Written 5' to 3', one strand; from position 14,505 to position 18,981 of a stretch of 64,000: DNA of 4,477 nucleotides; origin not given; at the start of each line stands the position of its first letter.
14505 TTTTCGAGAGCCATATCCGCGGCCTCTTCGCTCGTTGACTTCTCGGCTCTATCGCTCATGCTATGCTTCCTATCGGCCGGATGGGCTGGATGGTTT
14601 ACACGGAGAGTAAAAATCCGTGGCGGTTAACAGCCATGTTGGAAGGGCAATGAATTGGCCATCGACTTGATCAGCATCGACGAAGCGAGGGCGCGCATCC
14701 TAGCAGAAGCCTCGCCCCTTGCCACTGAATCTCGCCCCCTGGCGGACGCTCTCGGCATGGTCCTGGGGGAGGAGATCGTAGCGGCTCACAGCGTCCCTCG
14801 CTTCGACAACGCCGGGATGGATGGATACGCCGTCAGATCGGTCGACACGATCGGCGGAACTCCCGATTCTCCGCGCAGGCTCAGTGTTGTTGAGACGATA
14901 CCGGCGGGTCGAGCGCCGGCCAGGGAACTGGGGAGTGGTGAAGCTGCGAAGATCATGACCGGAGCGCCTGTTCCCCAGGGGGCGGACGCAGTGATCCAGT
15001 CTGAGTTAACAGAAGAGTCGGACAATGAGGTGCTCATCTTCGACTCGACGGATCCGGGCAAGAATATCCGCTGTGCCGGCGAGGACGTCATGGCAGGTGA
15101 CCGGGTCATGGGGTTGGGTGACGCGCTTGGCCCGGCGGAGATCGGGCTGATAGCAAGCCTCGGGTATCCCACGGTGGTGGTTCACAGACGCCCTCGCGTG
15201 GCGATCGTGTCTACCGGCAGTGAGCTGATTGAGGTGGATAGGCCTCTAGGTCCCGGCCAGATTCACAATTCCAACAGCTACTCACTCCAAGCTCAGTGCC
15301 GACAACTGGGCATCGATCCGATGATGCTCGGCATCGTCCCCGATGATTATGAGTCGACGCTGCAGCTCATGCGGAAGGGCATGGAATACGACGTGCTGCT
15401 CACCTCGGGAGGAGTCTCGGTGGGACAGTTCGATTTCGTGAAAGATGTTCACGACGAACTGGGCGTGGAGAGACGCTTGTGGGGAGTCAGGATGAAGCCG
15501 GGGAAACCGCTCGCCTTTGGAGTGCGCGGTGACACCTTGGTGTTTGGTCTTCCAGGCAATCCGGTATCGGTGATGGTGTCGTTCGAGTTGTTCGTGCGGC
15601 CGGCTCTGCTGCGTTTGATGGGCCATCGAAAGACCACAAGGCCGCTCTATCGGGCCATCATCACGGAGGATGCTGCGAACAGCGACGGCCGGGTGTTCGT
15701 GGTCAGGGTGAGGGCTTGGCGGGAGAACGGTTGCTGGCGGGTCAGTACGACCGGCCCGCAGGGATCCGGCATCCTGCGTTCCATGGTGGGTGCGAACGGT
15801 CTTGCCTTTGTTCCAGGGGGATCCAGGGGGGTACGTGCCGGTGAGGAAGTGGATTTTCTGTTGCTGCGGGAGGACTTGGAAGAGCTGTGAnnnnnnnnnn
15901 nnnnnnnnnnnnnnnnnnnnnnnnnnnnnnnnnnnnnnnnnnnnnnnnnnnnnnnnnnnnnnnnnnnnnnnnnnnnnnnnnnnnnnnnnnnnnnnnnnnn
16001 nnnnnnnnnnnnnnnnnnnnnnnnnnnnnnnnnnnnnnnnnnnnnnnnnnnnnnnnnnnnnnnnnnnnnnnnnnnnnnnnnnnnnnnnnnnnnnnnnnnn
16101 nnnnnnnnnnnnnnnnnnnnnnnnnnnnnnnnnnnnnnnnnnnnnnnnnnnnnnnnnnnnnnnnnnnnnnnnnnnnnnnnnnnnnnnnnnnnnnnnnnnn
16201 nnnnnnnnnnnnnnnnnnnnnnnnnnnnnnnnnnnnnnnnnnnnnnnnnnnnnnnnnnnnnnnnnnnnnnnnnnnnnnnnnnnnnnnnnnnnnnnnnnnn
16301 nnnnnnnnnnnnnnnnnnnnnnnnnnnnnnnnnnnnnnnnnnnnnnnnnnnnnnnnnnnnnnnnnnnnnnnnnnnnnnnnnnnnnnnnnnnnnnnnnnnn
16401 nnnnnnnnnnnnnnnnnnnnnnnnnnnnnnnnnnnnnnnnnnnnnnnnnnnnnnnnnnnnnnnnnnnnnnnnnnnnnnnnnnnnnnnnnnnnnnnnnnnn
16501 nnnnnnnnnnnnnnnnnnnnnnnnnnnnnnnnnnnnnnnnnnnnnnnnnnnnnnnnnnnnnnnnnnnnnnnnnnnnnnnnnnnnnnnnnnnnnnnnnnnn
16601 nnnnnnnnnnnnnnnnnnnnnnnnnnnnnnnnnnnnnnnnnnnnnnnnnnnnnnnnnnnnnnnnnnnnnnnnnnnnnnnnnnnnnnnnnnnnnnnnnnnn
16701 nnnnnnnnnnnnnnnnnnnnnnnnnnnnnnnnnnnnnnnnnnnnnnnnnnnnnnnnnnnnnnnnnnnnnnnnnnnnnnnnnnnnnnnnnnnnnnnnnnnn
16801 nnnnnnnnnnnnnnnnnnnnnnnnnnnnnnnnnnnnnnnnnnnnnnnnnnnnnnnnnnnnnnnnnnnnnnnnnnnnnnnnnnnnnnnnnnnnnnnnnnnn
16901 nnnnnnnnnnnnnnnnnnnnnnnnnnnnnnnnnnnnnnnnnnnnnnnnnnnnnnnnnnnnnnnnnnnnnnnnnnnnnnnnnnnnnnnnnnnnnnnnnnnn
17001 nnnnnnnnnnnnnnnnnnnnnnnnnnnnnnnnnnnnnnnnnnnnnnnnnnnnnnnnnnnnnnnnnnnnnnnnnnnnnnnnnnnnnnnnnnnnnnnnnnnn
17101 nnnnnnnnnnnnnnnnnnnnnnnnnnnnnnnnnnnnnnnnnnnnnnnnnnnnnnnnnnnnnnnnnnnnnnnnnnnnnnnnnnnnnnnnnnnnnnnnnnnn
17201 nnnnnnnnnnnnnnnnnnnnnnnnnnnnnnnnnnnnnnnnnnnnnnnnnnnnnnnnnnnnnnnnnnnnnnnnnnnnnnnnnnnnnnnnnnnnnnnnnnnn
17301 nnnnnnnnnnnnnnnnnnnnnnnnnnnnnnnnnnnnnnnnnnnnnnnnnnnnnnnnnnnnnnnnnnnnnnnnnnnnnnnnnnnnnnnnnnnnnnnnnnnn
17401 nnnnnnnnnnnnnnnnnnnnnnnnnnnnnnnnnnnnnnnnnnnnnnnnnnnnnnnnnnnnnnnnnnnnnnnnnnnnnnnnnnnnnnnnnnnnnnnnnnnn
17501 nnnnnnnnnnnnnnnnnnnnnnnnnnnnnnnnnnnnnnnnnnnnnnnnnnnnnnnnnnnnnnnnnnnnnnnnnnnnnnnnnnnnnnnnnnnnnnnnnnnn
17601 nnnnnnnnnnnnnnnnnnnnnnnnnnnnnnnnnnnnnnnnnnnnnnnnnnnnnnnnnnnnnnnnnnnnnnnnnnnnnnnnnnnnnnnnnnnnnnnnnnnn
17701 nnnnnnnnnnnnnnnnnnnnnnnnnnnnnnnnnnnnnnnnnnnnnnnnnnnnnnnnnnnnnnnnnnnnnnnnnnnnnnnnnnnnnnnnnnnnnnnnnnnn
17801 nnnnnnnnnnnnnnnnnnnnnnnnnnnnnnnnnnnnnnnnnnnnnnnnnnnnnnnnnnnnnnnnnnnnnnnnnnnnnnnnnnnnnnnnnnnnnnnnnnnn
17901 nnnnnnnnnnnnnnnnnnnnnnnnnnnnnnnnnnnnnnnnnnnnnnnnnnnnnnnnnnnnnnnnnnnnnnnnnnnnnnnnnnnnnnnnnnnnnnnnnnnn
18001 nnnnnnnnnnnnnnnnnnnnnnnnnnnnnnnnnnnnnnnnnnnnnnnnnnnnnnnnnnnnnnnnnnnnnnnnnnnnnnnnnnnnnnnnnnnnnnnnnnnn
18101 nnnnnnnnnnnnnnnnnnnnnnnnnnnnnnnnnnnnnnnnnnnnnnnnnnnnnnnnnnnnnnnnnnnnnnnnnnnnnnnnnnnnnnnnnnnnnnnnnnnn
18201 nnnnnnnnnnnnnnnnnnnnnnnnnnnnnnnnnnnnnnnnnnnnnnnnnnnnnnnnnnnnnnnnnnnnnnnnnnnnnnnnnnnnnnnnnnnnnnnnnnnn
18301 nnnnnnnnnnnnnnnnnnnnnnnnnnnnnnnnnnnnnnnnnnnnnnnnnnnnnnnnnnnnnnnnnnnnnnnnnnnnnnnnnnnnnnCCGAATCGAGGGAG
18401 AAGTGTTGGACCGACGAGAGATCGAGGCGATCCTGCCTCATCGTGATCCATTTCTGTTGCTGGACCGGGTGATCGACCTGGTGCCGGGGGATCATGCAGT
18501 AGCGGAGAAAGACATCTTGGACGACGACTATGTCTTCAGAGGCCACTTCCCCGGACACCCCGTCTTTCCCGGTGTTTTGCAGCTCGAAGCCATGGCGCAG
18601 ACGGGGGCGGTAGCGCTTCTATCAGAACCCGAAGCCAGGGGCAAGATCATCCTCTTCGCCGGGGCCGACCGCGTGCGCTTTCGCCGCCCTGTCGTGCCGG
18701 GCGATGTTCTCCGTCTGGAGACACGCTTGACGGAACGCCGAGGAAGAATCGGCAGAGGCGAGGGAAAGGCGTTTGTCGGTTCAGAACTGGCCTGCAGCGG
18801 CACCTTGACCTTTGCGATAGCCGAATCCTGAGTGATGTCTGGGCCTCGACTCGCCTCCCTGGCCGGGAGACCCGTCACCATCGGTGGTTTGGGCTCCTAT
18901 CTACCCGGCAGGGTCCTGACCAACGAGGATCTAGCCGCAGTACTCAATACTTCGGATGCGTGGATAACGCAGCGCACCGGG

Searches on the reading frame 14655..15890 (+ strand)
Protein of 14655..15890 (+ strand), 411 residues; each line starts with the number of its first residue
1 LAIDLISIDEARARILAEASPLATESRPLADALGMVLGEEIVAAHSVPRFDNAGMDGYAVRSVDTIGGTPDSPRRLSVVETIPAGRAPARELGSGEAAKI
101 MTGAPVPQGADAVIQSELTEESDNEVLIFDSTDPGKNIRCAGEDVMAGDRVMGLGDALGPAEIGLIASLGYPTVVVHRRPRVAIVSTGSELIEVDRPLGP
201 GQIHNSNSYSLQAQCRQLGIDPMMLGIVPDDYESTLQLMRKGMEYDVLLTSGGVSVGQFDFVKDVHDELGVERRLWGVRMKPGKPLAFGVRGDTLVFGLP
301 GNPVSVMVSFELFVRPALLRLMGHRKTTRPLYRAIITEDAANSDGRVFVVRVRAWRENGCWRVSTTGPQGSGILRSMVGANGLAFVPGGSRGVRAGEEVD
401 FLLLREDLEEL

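Call 57: search_protein_families(library=pfam, proteins=[window:14655-15890:+], max_evalue=0.001)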
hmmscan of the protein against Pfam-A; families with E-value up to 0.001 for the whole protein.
window:14655-15890:+ (411 aa): 3 families
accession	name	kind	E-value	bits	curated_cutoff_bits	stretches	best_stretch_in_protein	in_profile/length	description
PF03453.22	MoeA_N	-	5.7e-45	153.3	30.8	1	6-170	1-160/160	MoeA N-terminal region (domain I and II)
PF00994.29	MoCF_biosynth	-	1.5e-31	109.5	26.6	1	183-319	1-143/144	Probable molybdopterin binding domain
PF03454.20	MoeA_C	-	3.1e-17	63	22.1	1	334-404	2-72/72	MoeA C-terminal region (domain IV)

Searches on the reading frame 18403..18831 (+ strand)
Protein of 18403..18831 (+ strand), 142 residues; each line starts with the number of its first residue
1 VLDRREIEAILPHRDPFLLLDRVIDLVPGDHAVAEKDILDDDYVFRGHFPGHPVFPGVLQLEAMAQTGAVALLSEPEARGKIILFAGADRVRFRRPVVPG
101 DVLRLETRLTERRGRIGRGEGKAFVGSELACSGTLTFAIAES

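Call 57: search_protein_families(library=pfam, proteins=[window:18403-18831:+], max_evalue=0.001)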
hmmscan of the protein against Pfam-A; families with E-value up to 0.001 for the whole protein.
window:18403-18831:+ (142 aa): 4 families
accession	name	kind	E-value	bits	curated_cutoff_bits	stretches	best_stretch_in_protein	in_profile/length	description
PF07977.19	FabA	-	1e-27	96.9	23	1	11-132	1-136/138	FabA-like domain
PF22818.2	ApeI-like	-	1.7e-06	28.7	28.5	1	38-112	21-89/119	ApeI dehydratase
PF01575.25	MaoC_dehydratas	-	5.9e-05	23.1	27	1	63-113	55-105/123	MaoC like domain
PF03061.28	4HBT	-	0.00024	21.8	20.6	1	65-122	13-69/79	Thioesterase superfamily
